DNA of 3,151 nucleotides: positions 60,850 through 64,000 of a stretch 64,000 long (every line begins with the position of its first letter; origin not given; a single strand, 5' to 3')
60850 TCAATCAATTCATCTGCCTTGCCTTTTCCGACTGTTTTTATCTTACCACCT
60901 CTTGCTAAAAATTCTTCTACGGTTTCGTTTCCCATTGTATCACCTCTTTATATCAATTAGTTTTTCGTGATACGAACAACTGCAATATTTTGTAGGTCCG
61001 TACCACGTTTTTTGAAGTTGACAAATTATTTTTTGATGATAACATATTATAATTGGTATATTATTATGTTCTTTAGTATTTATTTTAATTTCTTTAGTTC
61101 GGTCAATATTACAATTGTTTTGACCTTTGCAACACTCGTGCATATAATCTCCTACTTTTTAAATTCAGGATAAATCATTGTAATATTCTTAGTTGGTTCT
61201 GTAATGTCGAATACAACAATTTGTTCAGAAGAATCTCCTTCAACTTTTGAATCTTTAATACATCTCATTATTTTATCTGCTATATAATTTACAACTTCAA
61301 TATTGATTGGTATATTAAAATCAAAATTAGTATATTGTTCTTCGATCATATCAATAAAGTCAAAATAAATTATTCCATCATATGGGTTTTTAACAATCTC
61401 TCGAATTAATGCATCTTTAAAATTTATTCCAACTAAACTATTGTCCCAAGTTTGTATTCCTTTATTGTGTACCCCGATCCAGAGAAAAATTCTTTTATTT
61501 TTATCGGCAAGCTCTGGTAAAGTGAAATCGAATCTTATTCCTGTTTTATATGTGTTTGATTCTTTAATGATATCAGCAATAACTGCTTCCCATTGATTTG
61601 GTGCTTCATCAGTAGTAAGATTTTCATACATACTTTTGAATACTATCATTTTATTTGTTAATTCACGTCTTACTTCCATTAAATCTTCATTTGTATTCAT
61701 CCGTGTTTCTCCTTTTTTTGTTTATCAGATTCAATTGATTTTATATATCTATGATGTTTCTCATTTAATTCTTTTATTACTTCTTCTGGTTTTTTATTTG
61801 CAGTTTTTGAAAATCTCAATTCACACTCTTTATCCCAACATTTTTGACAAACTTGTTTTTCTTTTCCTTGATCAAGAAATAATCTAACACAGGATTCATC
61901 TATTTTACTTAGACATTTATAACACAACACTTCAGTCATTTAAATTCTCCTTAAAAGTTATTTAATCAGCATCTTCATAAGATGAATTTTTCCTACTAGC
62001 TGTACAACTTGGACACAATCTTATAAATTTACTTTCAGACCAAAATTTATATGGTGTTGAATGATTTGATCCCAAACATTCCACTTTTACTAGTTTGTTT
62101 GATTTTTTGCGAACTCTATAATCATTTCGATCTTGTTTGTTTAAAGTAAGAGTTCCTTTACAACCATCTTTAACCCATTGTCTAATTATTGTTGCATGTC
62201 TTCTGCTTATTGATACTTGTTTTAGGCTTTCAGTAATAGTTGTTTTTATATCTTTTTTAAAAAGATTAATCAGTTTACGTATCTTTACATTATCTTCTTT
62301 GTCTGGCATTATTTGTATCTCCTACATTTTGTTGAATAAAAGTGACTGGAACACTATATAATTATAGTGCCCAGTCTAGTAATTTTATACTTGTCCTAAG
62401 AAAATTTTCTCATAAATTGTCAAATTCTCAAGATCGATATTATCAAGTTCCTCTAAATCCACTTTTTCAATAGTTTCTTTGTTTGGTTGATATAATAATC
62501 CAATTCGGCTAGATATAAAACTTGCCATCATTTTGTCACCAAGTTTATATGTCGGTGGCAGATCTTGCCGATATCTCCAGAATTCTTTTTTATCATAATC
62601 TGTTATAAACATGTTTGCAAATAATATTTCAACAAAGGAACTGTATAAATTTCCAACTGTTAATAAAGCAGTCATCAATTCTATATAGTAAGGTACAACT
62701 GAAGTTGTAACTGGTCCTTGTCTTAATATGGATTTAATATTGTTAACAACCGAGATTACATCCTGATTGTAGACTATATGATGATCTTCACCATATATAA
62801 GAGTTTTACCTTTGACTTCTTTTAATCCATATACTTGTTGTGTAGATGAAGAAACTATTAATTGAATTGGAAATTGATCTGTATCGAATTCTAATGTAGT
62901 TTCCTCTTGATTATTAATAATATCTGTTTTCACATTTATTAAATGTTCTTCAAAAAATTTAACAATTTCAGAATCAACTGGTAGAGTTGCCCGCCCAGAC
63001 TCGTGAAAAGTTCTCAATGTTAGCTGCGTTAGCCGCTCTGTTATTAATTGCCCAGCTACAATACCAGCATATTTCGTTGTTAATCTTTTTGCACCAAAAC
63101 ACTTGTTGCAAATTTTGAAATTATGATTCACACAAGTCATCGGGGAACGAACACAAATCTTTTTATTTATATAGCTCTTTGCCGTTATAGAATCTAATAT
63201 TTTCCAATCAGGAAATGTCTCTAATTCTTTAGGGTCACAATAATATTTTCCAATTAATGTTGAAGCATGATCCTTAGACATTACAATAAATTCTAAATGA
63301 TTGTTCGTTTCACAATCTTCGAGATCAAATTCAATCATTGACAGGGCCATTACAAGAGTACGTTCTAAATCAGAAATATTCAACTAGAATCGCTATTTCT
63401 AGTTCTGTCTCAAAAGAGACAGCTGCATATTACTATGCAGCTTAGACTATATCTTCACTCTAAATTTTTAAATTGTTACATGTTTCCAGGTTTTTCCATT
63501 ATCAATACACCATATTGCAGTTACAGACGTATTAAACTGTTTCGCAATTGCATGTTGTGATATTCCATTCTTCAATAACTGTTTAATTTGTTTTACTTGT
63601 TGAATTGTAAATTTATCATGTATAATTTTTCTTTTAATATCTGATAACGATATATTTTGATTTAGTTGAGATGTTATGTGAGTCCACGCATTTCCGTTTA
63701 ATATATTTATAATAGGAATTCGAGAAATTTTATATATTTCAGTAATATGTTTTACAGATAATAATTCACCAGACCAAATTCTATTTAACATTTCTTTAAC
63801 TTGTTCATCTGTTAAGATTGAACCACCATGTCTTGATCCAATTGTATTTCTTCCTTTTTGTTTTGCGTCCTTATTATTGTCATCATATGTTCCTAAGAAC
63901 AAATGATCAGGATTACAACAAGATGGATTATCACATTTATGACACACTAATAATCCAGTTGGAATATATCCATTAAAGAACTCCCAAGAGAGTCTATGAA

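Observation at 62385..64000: Beta-prime RNAP gene apparently split inside its bridge helix by an HNH-endonuclease-carrying intron-like element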

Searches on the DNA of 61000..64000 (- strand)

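Call 4: search_rna_families(source=window, start=61000, end=64000, threshold=evalue, max_evalue=10, show_alignments=3)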
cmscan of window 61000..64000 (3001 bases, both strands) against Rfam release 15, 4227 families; matches with E-value up to 10: 8.
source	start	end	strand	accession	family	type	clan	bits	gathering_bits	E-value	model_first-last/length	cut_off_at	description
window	63411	63478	-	RF02371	PyrG_leader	Cis-reg; leader;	-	22.9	65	6.3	1-78/78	no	PyrG leader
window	63735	63799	-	RF01605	plasmodium_snoR30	Gene; snRNA; snoRNA; CD-box;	-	22.2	43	3.9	1-74/74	no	small nucleolar RNA snoR30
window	63712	63777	-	RF00217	SNORD20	Gene; snRNA; snoRNA; CD-box;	-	20.4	43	4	1-80/80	no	Small nucleolar RNA SNORD20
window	63883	63981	-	RF04338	Plastid-psbJ-2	Cis-reg;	CL00152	20.2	65.6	1.1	1-144/144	no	Plastid-psbJ-2 3UTR RNA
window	63070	63168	-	RF04329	snoMe18S-C1367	Gene; snRNA; snoRNA; CD-box;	-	19.3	101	2.8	1-110/110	no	Drosophila C/D box small nucleolar RNA snoMe18S-C1367 family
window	62404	62474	-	RF00310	snoZ165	Gene; snRNA; snoRNA; CD-box;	-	18.4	90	8.2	1-92/92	no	Small nucleolar RNA Z165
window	63367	63428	-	RF02336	GlsR1_miR6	Gene; snRNA; snoRNA; CD-box;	-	17.7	100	6.1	1-85/85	no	Giardia snoRNA GlsR1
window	63716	63767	-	RF00607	SNORD98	Gene; snRNA; snoRNA; CD-box;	-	17.3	50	8.2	1-65/65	no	Small nucleolar RNA SNORD98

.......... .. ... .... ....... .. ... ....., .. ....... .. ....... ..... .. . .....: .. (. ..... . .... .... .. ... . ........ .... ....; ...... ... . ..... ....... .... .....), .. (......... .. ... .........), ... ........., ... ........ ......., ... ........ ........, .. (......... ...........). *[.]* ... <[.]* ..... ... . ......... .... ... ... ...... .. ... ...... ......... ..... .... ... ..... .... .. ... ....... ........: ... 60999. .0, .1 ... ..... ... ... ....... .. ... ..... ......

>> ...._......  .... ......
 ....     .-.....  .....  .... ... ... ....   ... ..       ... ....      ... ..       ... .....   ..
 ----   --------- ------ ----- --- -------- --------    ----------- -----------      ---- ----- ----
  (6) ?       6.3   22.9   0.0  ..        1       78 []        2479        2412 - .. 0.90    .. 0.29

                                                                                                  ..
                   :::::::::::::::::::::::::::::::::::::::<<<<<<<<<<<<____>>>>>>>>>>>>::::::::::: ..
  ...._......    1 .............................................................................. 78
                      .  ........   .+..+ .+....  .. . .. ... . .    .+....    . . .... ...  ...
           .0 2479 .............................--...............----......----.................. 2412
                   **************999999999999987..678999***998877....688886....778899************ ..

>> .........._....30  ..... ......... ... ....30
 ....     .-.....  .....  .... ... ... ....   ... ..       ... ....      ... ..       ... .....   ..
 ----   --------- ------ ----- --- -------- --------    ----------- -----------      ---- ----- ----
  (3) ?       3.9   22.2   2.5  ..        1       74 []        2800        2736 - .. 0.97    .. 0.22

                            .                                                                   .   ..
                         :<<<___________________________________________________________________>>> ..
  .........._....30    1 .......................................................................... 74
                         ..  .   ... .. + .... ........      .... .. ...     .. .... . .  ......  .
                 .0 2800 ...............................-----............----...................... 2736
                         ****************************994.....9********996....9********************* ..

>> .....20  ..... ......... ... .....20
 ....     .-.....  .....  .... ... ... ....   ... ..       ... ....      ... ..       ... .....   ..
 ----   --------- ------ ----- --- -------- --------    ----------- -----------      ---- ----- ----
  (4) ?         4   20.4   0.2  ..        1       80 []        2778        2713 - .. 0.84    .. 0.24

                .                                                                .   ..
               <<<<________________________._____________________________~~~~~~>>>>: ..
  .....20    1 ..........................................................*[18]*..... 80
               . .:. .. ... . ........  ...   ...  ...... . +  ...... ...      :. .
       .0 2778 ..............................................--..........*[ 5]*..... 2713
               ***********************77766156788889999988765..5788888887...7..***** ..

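Call 8: search_dna_similar(query=window:61000-64000:-, collection=phages, mode=near, max_rows=20)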
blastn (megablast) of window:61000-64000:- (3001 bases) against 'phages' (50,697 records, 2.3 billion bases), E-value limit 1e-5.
No match.

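Call 14: search_rna_families(source=L001, start=7700, end=9100, threshold=evalue, max_evalue=1, show_alignments=2)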
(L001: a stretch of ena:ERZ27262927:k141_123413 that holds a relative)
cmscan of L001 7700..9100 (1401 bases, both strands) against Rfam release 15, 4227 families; matches with E-value up to 1: 3.
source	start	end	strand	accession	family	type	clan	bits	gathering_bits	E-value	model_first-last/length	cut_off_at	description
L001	7894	8127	+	RF00028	Intron_gpI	Intron;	-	39.4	50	3.3e-08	1-253/253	no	Group I catalytic intron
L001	8767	8887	+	RF00028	Intron_gpI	Intron;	-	34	50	1.3e-06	1-253/253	no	Group I catalytic intron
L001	8329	8427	+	RF04338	Plastid-psbJ-2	Cis-reg;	CL00152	20.2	65.6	0.5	1-144/144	no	Plastid-psbJ-2 3UTR RNA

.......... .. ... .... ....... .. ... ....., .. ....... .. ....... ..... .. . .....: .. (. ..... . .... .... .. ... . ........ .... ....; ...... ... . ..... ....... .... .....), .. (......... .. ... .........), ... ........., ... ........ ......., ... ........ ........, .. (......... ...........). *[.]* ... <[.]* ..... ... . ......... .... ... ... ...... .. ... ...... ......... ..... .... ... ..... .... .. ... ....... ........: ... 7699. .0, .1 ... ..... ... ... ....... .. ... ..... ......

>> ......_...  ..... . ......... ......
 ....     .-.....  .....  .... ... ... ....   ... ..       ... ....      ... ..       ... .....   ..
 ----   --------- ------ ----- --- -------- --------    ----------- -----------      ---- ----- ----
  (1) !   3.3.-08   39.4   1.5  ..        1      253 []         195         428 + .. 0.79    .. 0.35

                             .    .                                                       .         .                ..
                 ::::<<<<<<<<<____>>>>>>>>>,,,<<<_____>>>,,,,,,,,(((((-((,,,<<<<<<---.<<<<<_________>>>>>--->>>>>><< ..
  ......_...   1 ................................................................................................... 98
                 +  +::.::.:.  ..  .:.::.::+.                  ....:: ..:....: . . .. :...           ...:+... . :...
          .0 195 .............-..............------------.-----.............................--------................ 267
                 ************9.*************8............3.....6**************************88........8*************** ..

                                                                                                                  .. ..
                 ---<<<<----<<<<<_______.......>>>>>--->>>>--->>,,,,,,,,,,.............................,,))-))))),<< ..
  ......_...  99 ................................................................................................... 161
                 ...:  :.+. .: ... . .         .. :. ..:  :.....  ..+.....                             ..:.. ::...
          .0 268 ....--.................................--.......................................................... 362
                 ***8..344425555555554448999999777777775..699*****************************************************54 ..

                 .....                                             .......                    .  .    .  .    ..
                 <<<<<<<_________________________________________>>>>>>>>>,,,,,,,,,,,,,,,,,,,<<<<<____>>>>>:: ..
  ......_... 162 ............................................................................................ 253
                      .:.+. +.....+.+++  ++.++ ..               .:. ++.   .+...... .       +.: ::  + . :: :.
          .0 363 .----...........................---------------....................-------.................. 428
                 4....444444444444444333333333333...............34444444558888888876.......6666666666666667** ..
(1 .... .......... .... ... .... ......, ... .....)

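Call 64: search_rna_families(sources=[L131, L132], threshold=evalue, max_evalue=0.001)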
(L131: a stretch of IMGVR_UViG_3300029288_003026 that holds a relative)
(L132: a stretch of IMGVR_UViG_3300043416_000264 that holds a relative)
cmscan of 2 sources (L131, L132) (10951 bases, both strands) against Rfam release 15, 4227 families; matches with E-value up to 0.001: 1.
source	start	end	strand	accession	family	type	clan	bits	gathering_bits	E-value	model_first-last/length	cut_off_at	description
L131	4800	4872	+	RF00005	tRNA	Gene; tRNA;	CL00001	71.9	29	1.6e-14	1-71/71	no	tRNA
